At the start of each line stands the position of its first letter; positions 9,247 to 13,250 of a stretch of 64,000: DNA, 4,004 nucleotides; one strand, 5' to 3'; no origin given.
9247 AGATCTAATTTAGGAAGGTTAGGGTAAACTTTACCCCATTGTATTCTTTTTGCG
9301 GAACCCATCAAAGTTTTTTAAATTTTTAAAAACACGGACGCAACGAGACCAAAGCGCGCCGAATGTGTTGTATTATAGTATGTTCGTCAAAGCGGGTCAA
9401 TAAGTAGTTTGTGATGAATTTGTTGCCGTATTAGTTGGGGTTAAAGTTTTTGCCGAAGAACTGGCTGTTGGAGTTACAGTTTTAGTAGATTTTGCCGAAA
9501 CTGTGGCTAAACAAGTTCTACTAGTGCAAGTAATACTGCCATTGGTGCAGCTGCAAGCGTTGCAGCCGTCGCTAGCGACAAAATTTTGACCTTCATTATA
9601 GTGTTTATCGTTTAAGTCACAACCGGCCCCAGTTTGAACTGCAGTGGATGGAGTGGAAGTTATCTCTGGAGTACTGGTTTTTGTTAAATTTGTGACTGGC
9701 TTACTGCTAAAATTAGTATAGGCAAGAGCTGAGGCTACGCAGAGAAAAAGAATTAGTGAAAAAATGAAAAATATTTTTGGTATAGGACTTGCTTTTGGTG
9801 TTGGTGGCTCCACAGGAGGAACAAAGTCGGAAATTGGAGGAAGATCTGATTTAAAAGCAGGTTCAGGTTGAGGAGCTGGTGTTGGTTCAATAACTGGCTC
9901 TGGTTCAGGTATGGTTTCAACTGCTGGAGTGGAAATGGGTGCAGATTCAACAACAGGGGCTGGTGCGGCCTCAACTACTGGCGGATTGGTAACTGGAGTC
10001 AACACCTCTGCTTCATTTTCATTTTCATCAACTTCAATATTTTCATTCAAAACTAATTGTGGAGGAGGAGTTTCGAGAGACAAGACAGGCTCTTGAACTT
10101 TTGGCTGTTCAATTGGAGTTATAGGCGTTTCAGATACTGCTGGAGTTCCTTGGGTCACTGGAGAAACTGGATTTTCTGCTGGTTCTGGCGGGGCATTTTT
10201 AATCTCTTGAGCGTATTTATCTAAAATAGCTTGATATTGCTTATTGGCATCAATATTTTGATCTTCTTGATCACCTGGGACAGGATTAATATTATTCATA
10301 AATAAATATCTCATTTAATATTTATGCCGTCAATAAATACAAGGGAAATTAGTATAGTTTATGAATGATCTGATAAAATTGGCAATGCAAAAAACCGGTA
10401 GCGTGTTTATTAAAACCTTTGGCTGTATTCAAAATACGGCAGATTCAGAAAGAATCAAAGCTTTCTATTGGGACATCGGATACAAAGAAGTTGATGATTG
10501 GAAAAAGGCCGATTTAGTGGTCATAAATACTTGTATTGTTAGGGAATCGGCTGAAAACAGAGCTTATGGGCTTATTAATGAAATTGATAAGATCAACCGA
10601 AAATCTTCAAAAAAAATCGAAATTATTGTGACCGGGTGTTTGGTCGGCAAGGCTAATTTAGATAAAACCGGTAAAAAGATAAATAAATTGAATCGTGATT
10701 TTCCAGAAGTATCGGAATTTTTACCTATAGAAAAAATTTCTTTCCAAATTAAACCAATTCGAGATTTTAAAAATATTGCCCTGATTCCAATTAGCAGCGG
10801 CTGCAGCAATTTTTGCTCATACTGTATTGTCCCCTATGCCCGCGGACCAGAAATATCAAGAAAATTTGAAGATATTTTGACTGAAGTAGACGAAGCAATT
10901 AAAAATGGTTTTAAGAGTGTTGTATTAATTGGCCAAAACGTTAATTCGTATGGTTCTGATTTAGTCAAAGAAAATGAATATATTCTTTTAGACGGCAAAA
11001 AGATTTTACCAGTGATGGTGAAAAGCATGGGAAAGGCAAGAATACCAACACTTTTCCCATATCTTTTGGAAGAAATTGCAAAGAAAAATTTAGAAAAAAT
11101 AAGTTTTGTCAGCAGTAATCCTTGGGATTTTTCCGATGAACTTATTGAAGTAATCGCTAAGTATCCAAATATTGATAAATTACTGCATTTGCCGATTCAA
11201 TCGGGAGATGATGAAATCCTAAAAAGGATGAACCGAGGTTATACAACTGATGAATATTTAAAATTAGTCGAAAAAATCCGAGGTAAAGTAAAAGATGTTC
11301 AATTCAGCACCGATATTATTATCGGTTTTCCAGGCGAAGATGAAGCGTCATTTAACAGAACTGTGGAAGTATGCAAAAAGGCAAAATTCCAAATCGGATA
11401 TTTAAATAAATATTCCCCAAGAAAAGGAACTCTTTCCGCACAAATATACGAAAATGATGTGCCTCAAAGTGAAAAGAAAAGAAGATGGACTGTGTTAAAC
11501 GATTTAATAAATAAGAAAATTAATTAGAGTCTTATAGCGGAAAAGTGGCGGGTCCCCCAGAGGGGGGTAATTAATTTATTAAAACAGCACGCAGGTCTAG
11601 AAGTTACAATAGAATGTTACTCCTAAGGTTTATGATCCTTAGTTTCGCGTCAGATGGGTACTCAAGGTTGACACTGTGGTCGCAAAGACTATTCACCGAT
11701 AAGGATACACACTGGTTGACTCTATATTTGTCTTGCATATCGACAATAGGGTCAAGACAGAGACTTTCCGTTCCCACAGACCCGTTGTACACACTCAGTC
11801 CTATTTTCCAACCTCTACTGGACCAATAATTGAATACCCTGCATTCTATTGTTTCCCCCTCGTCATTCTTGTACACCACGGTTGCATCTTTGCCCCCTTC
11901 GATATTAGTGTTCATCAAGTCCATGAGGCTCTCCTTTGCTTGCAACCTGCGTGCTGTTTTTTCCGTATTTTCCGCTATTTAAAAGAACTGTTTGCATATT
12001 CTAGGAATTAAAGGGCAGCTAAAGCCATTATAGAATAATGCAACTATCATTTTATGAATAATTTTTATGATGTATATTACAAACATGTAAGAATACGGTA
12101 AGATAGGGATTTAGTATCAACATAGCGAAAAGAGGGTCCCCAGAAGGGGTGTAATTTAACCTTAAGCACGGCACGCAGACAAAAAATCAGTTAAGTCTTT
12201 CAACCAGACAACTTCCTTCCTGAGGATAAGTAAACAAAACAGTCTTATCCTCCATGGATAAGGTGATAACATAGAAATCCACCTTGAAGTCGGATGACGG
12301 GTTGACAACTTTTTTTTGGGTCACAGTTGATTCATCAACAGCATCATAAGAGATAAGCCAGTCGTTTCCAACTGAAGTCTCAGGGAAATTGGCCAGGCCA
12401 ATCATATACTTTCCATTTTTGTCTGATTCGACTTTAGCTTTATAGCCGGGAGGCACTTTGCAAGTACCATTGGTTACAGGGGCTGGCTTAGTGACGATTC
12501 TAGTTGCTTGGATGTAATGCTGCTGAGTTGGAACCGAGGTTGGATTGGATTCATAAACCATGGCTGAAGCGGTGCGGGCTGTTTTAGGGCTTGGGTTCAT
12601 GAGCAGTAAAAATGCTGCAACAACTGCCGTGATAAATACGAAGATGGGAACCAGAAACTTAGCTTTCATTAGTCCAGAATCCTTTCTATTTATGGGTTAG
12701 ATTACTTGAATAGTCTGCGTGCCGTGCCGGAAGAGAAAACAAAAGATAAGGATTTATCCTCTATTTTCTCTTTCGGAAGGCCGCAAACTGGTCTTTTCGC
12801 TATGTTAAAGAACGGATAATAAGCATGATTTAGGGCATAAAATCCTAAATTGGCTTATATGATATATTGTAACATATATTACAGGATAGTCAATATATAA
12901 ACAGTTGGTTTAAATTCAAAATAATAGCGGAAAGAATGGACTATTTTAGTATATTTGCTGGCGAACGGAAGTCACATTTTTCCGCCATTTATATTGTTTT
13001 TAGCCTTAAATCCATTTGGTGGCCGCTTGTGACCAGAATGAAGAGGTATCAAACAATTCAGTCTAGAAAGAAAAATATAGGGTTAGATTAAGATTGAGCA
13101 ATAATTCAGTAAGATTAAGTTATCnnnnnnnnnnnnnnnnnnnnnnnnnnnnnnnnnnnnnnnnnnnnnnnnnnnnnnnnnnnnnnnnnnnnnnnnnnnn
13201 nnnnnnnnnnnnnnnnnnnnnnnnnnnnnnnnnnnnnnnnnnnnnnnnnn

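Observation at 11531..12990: Two cassette-like units bounded by related bipartite inverted repeats, each carrying a GC-richer cargo ORF, plus a solo repeat copy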

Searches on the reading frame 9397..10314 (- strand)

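Call 12: search_protein_families(library=pfam, proteins=[window:9397-10314:-], max_evalue=0.1)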
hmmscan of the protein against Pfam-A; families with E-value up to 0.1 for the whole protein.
window:9397-10314:- (305 aa): 4 families
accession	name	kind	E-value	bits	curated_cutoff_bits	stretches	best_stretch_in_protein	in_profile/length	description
PF05375.19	Pacifastin_I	-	1e-05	25.6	27.9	1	241-275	4-37/40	Pacifastin inhibitor (LCMII)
PF00093.24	VWC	-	0.00014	22.5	27.6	1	232-270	1-38/57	von Willebrand factor type C domain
PF12714.13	TILa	-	0.0012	19.3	27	1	231-270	1-41/55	TILa domain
PF25028.1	FnI_RECK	-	0.02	15.7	30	1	232-268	6-40/40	RECK, fibronectin type I module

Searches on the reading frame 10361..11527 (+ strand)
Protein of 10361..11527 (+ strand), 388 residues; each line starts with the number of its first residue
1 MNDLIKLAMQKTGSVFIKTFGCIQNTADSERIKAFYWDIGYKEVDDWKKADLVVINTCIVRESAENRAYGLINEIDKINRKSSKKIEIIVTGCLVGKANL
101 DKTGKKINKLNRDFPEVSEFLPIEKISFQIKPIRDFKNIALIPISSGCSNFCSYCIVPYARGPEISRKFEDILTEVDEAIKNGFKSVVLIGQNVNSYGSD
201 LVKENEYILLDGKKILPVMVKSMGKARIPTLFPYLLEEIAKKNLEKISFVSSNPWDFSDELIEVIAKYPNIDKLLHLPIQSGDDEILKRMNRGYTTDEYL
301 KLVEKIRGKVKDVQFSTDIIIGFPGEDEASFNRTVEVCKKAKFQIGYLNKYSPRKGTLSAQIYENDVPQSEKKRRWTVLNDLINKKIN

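Call 31: find_encoding_contigs(protein=window:10361-11527:+, flank=10000, max_places=10)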
Protein window:10361-11527:+ (388 aa): no gene with exactly this product is on record in the collection.

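Call 34: find_homologous_proteins(query=window:10361-11527:+, max_evalue=1e-60)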
Query window:10361-11527:+ (388 aa): 5491 proteins with E <= 1e-60 among 8000 candidates; the best 120 are listed.
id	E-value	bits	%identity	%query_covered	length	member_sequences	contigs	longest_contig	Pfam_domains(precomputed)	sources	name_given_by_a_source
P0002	7.3e-255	863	100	100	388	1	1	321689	PF04055.28,PF00919.27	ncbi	-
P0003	1.0e-190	652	75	97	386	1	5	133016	PF04055.28,PF00919.27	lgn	-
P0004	2.6e-190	650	73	98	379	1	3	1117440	PF04055.28,PF00919.27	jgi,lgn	jgi:tRNA-2-methylthio-N6-dimethylallyladenosine synthase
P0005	3.4e-177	607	75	96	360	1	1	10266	PF04055.28,PF00919.27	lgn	-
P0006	2.3e-176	604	73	96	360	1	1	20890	PF04055.28,PF00919.27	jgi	jgi:tRNA-2-methylthio-N6-dimethylallyladenosine synthase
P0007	7.4e-175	599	70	97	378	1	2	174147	PF04055.28,PF00919.27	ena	-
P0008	7.0e-174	596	72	97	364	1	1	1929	PF04055.28,PF00919.27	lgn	-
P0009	3.0e-173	594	71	96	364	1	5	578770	PF04055.28,PF00919.27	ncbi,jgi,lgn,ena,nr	ncbi:MAG TPA: MiaB/RimO family radical SAM methylthiotransferase [Candidatus Woesebacteria bacterium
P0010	3.6e-173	594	71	96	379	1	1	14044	PF04055.28,PF00919.27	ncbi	-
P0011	7.0e-173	593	71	96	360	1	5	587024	PF04055.28,PF00919.27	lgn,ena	-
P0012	3.2e-172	591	71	96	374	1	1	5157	PF04055.28,PF00919.27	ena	-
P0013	3.3e-172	591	72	96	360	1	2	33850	PF04055.28,PF00919.27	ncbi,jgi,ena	ncbi:MAG: MiaB/RimO family radical SAM methylthiotransferase [Candidatus Shapirobacteria bacterium]|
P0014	4.9e-172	590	74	97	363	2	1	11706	PF04055.28,PF00919.27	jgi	jgi:tRNA-2-methylthio-N6-dimethylallyladenosine synthase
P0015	5.8e-172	590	70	97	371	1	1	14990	PF04055.28,PF00919.27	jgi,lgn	jgi:tRNA-2-methylthio-N6-dimethylallyladenosine synthase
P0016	1.1e-171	589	68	99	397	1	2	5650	PF04055.28,PF00919.27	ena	-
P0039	1.3e-167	576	66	96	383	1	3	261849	PF04055.28,PF00919.27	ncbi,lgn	-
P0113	3.4e-153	528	71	83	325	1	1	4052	PF04055.28,PF00919.27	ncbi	ncbi:MAG TPA: MiaB/RimO family radical SAM methylthiotransferase, partial [Patescibacteria group bac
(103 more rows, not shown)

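Call 35: find_encoding_contigs(protein=P0003, flank=10000, max_places=3)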
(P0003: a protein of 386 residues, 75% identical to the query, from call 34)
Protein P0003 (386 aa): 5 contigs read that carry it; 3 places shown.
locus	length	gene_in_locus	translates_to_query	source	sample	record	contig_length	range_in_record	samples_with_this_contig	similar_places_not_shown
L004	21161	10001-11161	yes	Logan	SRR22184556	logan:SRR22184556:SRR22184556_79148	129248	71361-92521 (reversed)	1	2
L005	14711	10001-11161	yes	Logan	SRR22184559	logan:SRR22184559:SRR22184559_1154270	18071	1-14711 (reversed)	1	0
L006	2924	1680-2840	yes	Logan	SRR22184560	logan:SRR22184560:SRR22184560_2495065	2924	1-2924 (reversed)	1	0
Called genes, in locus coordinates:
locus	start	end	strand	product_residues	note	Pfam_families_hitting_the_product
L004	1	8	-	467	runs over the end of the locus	PF13399:LytR_C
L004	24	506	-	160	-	PF00177:Ribosomal_S7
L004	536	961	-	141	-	PF00164:Ribosom_S12_S23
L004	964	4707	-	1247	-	PF04997:RNA_pol_Rpb1_1, PF00623:RNA_pol_Rpb1_2, PF04983:RNA_pol_Rpb1_3, PF04998:RNA_pol_Rpb1_5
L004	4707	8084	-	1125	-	PF04563:RNA_pol_Rpb2_1 (faint), PF04561:RNA_pol_Rpb2_2, PF04565:RNA_pol_Rpb2_3, PF10385:RNA_pol_Rpb2_45, PF00562:RNA_pol_Rpb2_6, PF04560:RNA_pol_Rpb2_7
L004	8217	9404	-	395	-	PF18933:PsbP_2 (weak)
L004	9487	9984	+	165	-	PF19077:Big_13 (weak)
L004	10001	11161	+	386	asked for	PF00919:UPF0004, PF04055:Radical_SAM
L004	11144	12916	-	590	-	PF13522:GATase_6, PF13537:GATase_7, PF13580:SIS_2 (faint), PF01380:SIS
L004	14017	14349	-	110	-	-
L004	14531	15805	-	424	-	-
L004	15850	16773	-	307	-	PF02618:YceG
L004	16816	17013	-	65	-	-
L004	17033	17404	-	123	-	PF03652:RuvX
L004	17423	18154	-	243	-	PF04203:Sortase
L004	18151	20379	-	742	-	-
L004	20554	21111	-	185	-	-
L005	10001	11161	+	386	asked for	PF00919:UPF0004, PF04055:Radical_SAM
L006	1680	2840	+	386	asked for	PF00919:UPF0004, PF04055:Radical_SAM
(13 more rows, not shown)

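Call 36: find_encoding_contigs(protein=P0004, flank=10000, max_places=3)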
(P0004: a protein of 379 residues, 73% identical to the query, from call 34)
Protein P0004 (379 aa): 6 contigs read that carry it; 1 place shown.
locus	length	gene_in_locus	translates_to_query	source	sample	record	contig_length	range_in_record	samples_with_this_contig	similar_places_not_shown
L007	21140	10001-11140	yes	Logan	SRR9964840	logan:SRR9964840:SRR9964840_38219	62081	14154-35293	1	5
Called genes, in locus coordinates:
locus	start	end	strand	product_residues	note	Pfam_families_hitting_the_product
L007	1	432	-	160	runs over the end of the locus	PF00177:Ribosomal_S7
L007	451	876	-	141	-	PF00164:Ribosom_S12_S23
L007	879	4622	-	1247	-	PF04997:RNA_pol_Rpb1_1, PF00623:RNA_pol_Rpb1_2, PF04983:RNA_pol_Rpb1_3, PF04998:RNA_pol_Rpb1_5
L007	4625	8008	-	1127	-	PF04563:RNA_pol_Rpb2_1 (faint), PF04561:RNA_pol_Rpb2_2, PF04565:RNA_pol_Rpb2_3, PF10385:RNA_pol_Rpb2_45, PF00562:RNA_pol_Rpb2_6, PF04560:RNA_pol_Rpb2_7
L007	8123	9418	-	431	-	PF23334:VWC2L_2nd (weak), PF18933:PsbP_2 (weak)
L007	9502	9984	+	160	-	PF19077:Big_13 (weak)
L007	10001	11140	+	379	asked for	PF00919:UPF0004, PF04055:Radical_SAM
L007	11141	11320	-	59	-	-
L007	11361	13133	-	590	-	PF13522:GATase_6, PF13537:GATase_7, PF13580:SIS_2 (faint), PF01380:SIS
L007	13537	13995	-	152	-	-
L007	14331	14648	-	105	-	-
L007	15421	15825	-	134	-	-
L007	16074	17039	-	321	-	PF02618:YceG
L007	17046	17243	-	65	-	-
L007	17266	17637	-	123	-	PF03652:RuvX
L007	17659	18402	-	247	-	PF04203:Sortase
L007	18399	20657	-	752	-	-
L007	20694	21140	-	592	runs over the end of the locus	PF01411:tRNA-synt_2c, PF07973:tRNA_SAD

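Call 37: find_encoding_contigs(protein=P0007, flank=10000, max_places=3)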
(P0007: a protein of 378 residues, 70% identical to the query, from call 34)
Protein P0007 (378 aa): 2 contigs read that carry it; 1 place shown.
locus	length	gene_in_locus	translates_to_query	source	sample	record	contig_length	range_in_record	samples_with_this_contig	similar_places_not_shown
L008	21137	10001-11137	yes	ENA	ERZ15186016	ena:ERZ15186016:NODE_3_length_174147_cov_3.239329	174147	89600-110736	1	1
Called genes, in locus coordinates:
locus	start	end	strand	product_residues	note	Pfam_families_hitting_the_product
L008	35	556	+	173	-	-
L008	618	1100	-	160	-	PF00177:Ribosomal_S7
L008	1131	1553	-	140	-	PF00164:Ribosom_S12_S23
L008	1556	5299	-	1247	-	PF04997:RNA_pol_Rpb1_1, PF00623:RNA_pol_Rpb1_2, PF04983:RNA_pol_Rpb1_3, PF04998:RNA_pol_Rpb1_5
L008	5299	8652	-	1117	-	PF04561:RNA_pol_Rpb2_2, PF04565:RNA_pol_Rpb2_3, PF10385:RNA_pol_Rpb2_45, PF00562:RNA_pol_Rpb2_6, PF04560:RNA_pol_Rpb2_7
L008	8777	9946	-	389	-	PF23334:VWC2L_2nd (weak), PF05375:Pacifastin_I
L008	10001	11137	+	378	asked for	PF00919:UPF0004, PF04055:Radical_SAM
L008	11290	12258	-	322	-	PF02618:YceG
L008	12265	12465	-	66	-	-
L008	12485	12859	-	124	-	PF03652:RuvX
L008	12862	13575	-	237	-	PF04203:Sortase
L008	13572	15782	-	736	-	-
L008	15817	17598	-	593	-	PF01411:tRNA-synt_2c, PF07973:tRNA_SAD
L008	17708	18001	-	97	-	-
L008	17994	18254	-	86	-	-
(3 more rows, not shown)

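Call 49: find_encoding_contigs(protein=P0005, flank=10000, max_places=2)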
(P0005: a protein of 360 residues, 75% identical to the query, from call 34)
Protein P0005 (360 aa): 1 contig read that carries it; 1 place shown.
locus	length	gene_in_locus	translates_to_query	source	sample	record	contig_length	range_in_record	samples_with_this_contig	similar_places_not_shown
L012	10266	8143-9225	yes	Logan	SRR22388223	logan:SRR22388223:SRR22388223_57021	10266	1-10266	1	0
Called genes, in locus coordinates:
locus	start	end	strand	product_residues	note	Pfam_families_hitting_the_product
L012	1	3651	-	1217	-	?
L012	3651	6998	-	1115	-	PF04561:RNA_pol_Rpb2_2, PF04565:RNA_pol_Rpb2_3, PF10385:RNA_pol_Rpb2_45 (weak), PF00562:RNA_pol_Rpb2_6, PF04560:RNA_pol_Rpb2_7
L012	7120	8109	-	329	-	PF05375:Pacifastin_I (weak), PF23334:VWC2L_2nd (weak)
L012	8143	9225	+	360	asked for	PF00919:UPF0004, PF04055:Radical_SAM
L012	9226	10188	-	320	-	PF02618:YceG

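Call 50: find_encoding_contigs(protein=P0006, flank=10000, max_places=2)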
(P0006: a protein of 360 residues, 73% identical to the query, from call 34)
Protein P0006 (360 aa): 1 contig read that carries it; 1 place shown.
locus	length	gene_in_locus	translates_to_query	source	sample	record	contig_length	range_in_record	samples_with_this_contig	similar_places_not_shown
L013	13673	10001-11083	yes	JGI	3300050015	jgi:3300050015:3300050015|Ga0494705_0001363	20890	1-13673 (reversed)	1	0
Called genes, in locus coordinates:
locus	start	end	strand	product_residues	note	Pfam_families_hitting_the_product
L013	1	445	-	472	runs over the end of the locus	PF13399:LytR_C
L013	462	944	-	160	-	PF00177:Ribosomal_S7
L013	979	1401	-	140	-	PF00164:Ribosom_S12_S23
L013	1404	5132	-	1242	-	PF04997:RNA_pol_Rpb1_1, PF00623:RNA_pol_Rpb1_2, PF04983:RNA_pol_Rpb1_3, PF04998:RNA_pol_Rpb1_5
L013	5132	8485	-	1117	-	PF04563:RNA_pol_Rpb2_1 (faint), PF04561:RNA_pol_Rpb2_2, PF04565:RNA_pol_Rpb2_3, PF10385:RNA_pol_Rpb2_45 (weak), PF00562:RNA_pol_Rpb2_6, PF04560:RNA_pol_Rpb2_7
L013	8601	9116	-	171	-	-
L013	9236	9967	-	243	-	PF23334:VWC2L_2nd (weak), PF05375:Pacifastin_I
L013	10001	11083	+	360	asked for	PF00919:UPF0004, PF04055:Radical_SAM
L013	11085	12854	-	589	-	PF13522:GATase_6, PF13537:GATase_7, PF13580:SIS_2 (faint), PF01380:SIS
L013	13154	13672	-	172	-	?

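Call 51: find_encoding_contigs(protein=P0014, flank=10000, max_places=2)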
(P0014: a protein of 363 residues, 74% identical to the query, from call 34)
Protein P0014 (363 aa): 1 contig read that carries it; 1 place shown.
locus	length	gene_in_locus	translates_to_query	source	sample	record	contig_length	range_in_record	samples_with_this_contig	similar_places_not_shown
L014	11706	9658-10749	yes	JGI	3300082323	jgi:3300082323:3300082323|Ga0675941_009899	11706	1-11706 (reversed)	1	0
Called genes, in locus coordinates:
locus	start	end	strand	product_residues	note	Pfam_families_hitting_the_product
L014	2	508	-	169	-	?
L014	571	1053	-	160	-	PF00177:Ribosomal_S7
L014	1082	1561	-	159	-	PF00164:Ribosom_S12_S23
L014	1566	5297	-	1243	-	PF04997:RNA_pol_Rpb1_1, PF00623:RNA_pol_Rpb1_2, PF04983:RNA_pol_Rpb1_3, PF04998:RNA_pol_Rpb1_5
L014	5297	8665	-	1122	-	PF04561:RNA_pol_Rpb2_2, PF04565:RNA_pol_Rpb2_3, PF10385:RNA_pol_Rpb2_45 (weak), PF00562:RNA_pol_Rpb2_6, PF04560:RNA_pol_Rpb2_7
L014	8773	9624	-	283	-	-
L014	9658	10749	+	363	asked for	PF00919:UPF0004, PF04055:Radical_SAM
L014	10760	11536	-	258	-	-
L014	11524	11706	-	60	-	?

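Call 75: search_protein_families(library=ncbifam, proteins=[L004:14531-15805:-], max_evalue=0.01)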
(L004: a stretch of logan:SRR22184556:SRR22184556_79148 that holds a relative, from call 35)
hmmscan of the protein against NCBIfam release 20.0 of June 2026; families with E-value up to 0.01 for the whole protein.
L004:14531-15805:- (424 aa): 0 families

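Call 76: search_protein_families(library=padloc, proteins=[L004:14531-15805:-], max_evalue=0.01)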
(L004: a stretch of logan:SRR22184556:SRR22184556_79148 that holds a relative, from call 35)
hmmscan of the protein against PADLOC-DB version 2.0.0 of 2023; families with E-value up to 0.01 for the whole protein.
L004:14531-15805:- (424 aa): 0 families

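Call 82: find_encoding_contigs(protein=P0013, flank=10000, max_places=2)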
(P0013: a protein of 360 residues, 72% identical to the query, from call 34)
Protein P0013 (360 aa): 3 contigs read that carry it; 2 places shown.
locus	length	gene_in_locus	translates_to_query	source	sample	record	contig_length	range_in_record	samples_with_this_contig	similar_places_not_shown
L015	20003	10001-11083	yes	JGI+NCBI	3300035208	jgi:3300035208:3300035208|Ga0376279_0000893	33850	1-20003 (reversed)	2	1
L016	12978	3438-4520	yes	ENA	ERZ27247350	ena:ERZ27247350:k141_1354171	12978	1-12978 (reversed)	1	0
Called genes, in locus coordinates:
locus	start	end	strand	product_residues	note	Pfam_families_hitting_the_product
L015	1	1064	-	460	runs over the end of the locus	PF13399:LytR_C (weak)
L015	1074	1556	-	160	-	PF00177:Ribosomal_S7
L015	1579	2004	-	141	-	PF00164:Ribosom_S12_S23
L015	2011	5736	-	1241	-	PF04997:RNA_pol_Rpb1_1, PF00623:RNA_pol_Rpb1_2, PF04983:RNA_pol_Rpb1_3, PF04998:RNA_pol_Rpb1_5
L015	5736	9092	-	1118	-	PF04561:RNA_pol_Rpb2_2, PF04565:RNA_pol_Rpb2_3, PF10385:RNA_pol_Rpb2_45, PF00562:RNA_pol_Rpb2_6, PF04560:RNA_pol_Rpb2_7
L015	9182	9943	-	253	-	PF23334:VWC2L_2nd (weak)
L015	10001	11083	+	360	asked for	PF00919:UPF0004, PF04055:Radical_SAM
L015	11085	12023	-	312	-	PF02618:YceG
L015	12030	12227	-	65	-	-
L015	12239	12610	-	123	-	PF03652:RuvX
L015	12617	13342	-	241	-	PF04203:Sortase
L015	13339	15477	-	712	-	-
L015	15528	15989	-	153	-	PF00293:NUDIX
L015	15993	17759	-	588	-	PF01411:tRNA-synt_2c, PF07973:tRNA_SAD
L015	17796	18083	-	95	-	-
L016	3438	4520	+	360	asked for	PF00919:UPF0004, PF04055:Radical_SAM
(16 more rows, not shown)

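Call 87: find_encoding_contigs(protein=P0039, flank=10000, max_places=2)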
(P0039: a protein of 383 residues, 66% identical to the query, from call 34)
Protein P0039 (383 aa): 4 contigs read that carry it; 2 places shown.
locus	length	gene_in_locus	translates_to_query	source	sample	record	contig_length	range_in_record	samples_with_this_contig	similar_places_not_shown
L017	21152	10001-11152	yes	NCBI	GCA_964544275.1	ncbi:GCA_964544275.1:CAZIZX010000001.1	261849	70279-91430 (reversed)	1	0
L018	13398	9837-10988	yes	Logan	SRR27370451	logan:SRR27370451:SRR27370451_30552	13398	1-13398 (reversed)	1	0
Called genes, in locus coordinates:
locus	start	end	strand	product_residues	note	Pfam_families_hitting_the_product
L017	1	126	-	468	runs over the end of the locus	PF13399:LytR_C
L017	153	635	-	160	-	PF00177:Ribosomal_S7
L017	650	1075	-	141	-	PF00164:Ribosom_S12_S23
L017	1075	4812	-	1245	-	PF04997:RNA_pol_Rpb1_1, PF00623:RNA_pol_Rpb1_2, PF04983:RNA_pol_Rpb1_3, PF04998:RNA_pol_Rpb1_5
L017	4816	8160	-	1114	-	PF04563:RNA_pol_Rpb2_1 (faint), PF04561:RNA_pol_Rpb2_2, PF04565:RNA_pol_Rpb2_3, PF10385:RNA_pol_Rpb2_45, PF00562:RNA_pol_Rpb2_6, PF04560:RNA_pol_Rpb2_7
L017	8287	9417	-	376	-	PF05375:Pacifastin_I (weak), PF23334:VWC2L_2nd (weak)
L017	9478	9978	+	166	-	-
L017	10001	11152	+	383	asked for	PF00919:UPF0004, PF04055:Radical_SAM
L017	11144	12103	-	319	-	PF02618:YceG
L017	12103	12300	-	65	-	-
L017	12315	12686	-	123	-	PF03652:RuvX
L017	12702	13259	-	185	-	PF04203:Sortase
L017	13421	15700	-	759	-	-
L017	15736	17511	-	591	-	PF01411:tRNA-synt_2c, PF07973:tRNA_SAD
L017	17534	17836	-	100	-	-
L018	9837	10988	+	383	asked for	PF00919:UPF0004, PF04055:Radical_SAM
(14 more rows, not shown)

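Call 88: find_encoding_contigs(protein=P0113, flank=10000, max_places=2)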
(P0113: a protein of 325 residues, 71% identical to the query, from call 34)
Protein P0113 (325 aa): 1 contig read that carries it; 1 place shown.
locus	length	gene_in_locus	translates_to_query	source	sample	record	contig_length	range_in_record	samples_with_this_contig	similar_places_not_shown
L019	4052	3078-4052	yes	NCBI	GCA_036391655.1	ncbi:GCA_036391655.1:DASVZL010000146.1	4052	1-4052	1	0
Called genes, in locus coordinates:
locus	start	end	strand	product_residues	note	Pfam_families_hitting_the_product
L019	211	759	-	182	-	-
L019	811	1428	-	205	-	-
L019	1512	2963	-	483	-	-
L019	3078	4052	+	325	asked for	PF00919:UPF0004, PF04055:Radical_SAM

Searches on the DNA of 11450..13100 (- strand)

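Call 63: search_rna_families(source=window, start=11450, end=13100, threshold=evalue, max_evalue=5)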
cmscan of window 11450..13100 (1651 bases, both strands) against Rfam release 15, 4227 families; matches with E-value up to 5: 1.
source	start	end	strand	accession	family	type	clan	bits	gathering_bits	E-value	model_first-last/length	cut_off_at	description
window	12756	12869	+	RF00420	SNORA61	Gene; snRNA; snoRNA; HACA-box;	-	18.6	74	1.3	1-132/132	no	Small nucleolar RNA SNORA61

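Call 80: search_dna_similar(query=window:11520-12820:-, collection=phages, mode=distant, max_evalue=0.001, max_rows=5)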
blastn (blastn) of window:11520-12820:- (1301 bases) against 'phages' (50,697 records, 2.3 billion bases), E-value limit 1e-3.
No match.

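Call 81: search_dna_similar(query=window:11520-12820:-, collection=plasmids, mode=distant, max_evalue=0.001, max_rows=5)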
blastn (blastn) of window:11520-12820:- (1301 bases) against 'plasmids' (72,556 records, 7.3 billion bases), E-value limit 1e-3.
No match.
